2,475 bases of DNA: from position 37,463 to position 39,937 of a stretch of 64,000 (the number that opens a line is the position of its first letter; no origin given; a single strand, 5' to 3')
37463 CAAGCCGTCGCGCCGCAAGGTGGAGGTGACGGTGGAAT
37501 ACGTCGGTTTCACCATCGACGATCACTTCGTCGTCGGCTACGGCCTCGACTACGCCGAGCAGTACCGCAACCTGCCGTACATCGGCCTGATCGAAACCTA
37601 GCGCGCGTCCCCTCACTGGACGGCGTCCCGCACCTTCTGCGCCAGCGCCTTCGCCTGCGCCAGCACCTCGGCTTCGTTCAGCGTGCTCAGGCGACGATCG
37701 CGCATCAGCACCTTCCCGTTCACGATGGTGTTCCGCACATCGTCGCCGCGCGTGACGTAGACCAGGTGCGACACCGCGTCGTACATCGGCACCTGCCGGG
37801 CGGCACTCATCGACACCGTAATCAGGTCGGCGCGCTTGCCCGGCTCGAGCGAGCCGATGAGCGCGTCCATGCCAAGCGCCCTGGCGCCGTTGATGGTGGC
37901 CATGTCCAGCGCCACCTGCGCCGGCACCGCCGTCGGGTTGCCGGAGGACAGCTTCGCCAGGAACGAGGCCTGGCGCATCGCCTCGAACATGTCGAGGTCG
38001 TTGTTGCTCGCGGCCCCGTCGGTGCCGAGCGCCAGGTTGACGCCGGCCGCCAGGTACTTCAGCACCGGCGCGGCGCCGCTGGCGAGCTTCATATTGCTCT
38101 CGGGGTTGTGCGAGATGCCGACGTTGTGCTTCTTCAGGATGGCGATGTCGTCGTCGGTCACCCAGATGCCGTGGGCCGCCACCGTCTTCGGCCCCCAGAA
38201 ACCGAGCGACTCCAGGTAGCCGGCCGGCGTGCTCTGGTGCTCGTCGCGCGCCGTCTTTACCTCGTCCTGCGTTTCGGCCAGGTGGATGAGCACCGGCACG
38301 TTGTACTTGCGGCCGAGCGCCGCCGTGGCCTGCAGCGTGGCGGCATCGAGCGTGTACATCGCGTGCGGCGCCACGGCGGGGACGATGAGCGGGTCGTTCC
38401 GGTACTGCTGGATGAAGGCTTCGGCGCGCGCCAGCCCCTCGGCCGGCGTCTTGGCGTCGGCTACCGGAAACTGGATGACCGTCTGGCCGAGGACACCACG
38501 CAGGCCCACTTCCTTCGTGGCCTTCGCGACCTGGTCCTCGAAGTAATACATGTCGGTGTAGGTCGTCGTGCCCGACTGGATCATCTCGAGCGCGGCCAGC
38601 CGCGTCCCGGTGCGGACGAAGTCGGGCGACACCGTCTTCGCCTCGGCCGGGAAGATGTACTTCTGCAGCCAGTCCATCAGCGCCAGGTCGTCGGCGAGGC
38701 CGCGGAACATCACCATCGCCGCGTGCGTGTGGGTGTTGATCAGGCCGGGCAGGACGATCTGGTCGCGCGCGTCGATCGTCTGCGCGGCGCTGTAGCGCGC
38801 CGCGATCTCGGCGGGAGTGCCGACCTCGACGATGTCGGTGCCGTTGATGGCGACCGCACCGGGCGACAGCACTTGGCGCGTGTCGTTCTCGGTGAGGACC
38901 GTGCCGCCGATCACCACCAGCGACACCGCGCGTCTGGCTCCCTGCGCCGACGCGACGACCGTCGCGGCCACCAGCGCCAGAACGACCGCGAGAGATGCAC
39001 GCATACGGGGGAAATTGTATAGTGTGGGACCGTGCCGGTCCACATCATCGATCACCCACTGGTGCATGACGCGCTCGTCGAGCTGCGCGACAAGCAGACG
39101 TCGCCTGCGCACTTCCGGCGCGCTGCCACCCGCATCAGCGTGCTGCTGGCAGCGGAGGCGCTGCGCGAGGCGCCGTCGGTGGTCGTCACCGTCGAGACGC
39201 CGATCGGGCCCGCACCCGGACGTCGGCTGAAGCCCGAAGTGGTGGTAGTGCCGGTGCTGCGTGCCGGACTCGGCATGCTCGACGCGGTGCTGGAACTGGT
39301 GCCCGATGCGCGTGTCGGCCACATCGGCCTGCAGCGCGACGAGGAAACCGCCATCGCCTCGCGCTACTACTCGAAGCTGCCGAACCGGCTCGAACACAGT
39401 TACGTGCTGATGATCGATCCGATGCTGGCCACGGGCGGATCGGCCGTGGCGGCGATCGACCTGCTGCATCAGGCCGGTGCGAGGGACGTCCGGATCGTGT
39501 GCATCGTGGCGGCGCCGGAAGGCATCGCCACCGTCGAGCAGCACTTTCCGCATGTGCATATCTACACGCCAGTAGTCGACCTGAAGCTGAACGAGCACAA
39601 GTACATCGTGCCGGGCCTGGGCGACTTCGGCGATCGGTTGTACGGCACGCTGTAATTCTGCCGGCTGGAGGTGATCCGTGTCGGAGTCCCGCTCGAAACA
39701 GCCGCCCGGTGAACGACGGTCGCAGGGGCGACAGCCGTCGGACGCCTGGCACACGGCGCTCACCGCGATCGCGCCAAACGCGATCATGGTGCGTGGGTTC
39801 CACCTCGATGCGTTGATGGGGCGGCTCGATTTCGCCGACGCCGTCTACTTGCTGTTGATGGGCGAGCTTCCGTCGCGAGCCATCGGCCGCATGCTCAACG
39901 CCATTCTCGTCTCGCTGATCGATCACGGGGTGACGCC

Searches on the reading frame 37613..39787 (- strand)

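Call 50: search_protein_families(library=pfam, proteins=[window:37613-39787:-], max_evalue=0.001)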
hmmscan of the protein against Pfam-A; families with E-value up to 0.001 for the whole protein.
window:37613-39787:- (724 aa): 2 families
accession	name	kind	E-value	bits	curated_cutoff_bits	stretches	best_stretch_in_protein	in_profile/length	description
PF01979.26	Amidohydro_1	-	2.4e-77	261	25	1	344-693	1-344/345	Amidohydrolase family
PF07969.17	Amidohydro_3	-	9.2e-18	65.4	29.7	1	478-694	259-471/472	Amidohydrolase family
